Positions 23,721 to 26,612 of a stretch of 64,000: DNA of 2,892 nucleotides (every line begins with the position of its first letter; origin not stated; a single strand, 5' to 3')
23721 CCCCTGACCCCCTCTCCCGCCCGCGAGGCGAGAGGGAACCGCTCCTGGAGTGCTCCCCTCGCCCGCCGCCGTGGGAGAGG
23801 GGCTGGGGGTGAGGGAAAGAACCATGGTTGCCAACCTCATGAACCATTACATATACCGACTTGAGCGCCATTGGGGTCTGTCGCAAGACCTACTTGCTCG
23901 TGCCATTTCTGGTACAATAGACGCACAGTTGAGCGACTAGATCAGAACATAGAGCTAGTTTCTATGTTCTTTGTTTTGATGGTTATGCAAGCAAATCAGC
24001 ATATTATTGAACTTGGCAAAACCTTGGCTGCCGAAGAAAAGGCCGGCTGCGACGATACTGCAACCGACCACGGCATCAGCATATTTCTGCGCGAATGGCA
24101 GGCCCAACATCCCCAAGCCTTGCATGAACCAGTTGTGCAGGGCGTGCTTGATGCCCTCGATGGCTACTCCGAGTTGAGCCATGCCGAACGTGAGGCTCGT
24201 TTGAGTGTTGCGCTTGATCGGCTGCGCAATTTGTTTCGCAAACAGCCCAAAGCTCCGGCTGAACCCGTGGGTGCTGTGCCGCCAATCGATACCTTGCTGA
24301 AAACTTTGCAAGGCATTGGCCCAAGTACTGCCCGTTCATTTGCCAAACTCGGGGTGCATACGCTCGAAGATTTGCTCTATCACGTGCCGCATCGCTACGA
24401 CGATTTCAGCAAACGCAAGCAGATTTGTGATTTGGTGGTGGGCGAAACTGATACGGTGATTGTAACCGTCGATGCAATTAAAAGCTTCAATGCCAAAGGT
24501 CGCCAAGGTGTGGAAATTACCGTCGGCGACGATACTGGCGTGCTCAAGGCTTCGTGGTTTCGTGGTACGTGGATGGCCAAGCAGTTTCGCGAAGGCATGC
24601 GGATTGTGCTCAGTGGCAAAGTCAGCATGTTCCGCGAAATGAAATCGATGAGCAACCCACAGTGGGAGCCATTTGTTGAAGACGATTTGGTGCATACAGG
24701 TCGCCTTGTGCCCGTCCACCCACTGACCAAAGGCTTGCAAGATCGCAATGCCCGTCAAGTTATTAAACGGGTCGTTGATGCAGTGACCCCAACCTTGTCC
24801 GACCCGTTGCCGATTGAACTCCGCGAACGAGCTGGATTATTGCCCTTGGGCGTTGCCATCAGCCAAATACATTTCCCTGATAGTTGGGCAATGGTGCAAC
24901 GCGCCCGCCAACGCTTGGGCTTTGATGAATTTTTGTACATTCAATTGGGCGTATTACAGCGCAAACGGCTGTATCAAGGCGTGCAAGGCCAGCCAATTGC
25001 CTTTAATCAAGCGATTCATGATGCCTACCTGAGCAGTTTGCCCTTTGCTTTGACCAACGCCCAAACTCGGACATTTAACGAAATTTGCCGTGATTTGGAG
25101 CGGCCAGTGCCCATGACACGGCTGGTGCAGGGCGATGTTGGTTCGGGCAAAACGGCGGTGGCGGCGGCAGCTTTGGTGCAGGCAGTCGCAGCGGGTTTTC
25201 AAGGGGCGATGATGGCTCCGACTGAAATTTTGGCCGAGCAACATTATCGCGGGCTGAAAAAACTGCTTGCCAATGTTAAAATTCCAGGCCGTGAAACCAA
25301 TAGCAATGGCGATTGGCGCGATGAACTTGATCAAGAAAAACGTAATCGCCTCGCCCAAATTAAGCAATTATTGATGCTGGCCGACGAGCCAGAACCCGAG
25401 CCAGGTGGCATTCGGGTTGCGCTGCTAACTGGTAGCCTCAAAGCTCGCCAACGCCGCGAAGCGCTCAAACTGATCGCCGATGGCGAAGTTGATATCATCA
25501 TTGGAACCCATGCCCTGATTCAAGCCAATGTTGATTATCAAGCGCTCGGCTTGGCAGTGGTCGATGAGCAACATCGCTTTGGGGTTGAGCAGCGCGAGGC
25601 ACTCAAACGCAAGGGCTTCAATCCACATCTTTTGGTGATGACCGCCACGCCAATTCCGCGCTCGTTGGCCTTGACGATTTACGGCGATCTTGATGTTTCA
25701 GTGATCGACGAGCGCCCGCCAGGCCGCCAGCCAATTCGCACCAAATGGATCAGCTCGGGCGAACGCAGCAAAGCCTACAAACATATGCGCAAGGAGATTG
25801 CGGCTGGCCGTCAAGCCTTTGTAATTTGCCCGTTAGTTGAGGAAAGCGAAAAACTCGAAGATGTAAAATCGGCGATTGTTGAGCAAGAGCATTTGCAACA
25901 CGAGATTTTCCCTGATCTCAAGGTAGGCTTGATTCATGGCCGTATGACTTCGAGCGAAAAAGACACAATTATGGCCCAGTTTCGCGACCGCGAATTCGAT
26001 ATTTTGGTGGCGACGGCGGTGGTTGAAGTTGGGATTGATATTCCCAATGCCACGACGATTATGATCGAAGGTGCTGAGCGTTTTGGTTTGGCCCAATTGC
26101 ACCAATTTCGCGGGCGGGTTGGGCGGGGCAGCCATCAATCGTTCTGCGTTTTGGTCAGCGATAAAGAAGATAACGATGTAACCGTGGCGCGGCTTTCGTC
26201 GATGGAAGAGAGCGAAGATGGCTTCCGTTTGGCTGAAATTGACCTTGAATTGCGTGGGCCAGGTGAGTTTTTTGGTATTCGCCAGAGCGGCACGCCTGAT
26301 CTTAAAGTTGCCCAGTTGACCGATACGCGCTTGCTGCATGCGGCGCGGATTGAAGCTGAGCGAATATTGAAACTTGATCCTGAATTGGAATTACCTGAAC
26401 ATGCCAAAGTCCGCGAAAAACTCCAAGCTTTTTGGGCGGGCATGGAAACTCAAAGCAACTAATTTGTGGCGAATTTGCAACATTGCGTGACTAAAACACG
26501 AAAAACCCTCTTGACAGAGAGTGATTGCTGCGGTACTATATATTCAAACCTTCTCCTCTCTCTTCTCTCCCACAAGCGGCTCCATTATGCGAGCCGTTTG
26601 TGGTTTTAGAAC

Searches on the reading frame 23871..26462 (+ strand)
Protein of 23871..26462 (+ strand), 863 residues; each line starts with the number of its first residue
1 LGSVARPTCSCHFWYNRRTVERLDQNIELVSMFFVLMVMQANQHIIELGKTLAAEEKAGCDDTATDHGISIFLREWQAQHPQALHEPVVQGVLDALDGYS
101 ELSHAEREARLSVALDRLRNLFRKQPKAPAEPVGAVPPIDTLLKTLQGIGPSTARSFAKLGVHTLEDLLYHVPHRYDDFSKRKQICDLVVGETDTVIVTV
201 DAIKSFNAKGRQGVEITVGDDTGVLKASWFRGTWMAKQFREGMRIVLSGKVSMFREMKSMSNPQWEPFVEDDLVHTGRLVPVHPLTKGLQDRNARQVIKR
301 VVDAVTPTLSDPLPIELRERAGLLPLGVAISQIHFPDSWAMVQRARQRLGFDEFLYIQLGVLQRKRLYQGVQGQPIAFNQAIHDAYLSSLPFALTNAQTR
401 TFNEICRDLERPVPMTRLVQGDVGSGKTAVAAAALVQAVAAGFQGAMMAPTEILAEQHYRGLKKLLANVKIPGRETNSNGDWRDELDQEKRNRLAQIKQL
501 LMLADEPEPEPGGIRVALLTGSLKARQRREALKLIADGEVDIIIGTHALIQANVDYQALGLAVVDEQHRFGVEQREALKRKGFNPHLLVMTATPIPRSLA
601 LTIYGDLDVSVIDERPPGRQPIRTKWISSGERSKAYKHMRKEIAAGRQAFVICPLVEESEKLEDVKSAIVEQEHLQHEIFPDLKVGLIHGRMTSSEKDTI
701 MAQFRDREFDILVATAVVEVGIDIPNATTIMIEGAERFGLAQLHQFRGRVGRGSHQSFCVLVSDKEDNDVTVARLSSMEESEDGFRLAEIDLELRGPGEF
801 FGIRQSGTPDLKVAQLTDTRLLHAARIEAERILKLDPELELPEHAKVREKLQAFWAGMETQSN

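Call 9: search_protein_families(library=pfam, proteins=[window:23871-26462:+])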
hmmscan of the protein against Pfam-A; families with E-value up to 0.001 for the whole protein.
window:23871-26462:+ (863 aa): 8 families
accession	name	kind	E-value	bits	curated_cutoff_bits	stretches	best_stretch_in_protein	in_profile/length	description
PF00271.37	Helicase_C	-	6.3e-25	88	23.5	1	640-752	7-108/110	Helicase conserved C-terminal domain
PF00270.35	DEAD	-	1.1e-20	74.4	26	2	396-473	2-76/167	DEAD/DEAH box helicase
PF17191.10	RecG_wedge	-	2.3e-17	63.5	23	1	144-304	3-161/162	RecG wedge domain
PF19833.4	RecG_dom3_C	-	8.8e-15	55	26.8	1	782-853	2-75/87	ATP-dependent DNA helicase RecG, domain 3, C-terminal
PF04851.21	ResIII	-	8.6e-08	32.7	22.5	1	394-594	4-162/164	Type III restriction enzyme, res subunit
PF01336.31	tRNA_anti-codon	-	2.4e-05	24.6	27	1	200-267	7-74/75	OB-fold nucleic acid binding domain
PF22590.2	Cas3-like_C_2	-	7.2e-05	23.4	27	1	664-753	11-104/106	CRISPR-associated nuclease/helicase Cas3, C-terminal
PF10391.15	DNA_pol_lambd_f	-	0.00014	22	29.8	1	147-184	7-41/51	Fingers domain of DNA polymerase lambda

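Call 10: find_related_loci(query=window:23871-26462:+, collection=genome_contigs, flank=6000)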
Query window:23871-26462:+ (863 aa) in genome_contigs; peptide patterns used: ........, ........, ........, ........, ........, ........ (x = any residue, [..] = any of these).
128 stretches matched a pattern; 47 encode a relative of the query (tblastn E <= 1e-3); 43 distinct loci.
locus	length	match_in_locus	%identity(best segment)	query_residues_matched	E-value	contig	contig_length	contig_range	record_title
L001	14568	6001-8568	95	9-863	0e+0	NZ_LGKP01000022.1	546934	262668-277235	Herpetosiphon geysericola strain DSM 7119 contig_3, whole genome shotgun sequence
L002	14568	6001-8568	96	9-863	0e+0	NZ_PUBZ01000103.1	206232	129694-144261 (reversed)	Herpetosiphon llansteffanensis strain CA052B NODE_3_length_206232_cov_33_045_ID_4146, whole genome shotgun sequence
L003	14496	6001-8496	77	32-863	0e+0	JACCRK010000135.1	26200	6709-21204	MAG: Herpetosiphonaceae bacterium isolate MGR_bin20 SD2897-2912_k127_8481686, whole genome shotgun sequence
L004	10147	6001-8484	74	38-863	0e+0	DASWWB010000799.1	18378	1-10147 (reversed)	MAG TPA_asm: Herpetosiphonaceae bacterium isolate SMAG_U3645 k141_686001, whole genome shotgun sequence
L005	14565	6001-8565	96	9-863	0e+0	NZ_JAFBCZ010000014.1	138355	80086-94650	Herpetosiphon giganteus strain DSM 589 Ga0454001_14, whole genome shotgun sequence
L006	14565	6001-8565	96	9-863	0e+0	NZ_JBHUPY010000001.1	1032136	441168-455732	Herpetosiphon sp. NSE202 contig1, whole genome shotgun sequence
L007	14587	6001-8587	97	1-863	0e+0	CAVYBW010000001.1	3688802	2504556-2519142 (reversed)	MAG: uncultured Chloroflexia bacterium isolate MFD03066.bin.1.57 genome assembly, contig: contig_14780, whole genome sho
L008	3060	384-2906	56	48-856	0e+0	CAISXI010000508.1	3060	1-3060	MAG: uncultured Roseiflexaceae bacterium isolate Erken-D4_bin-0303 genome assembly, contig: bin-0303:508/540, whole geno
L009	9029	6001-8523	55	48-856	0e+0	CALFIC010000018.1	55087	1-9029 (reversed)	MAG TPA_asm: uncultured Chloroflexi bacterium isolate SRR6231140_bin.70_CONCOCT_v1.1_MAG genome assembly, contig: ERZ650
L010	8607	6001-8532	55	48-856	0e+0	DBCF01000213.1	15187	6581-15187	MAG TPA_asm: Roseiflexaceae bacterium UBA965 UBA965_contig_53832, whole genome shotgun sequence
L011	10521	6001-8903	61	39-856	0e+0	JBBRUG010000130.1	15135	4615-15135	MAG: Chloroflexales bacterium isolate La3_concoct.174 La3_concoct.174_K_1858346_L_15135_cov_14.0000, whole genome shotgu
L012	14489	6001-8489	55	39-856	0e+0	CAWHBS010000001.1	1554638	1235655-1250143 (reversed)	MAG: uncultured bacterium isolate MFD02840.bin.2.207 genome assembly, contig: contig_10168, whole genome shotgun sequenc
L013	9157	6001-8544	55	41-856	0e+0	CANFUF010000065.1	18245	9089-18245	MAG: Roseiflexaceae bacterium isolate Jr-16oct17-210 genome assembly, contig: Jr-16oct17-C5749, whole genome shotgun seq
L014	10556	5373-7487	46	127-854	0e+0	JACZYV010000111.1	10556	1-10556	MAG: Chloroflexota bacterium isolate B27T3L14 B27T3L14_NODE4924, whole genome shotgun sequence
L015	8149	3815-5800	40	147-856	9e-166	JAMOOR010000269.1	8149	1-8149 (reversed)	MAG: Thermotogaceae bacterium isolate 4559-240_maxbin2_scaf2bin.115 4559-240_scaffold_5052_c1, whole genome shotgun sequ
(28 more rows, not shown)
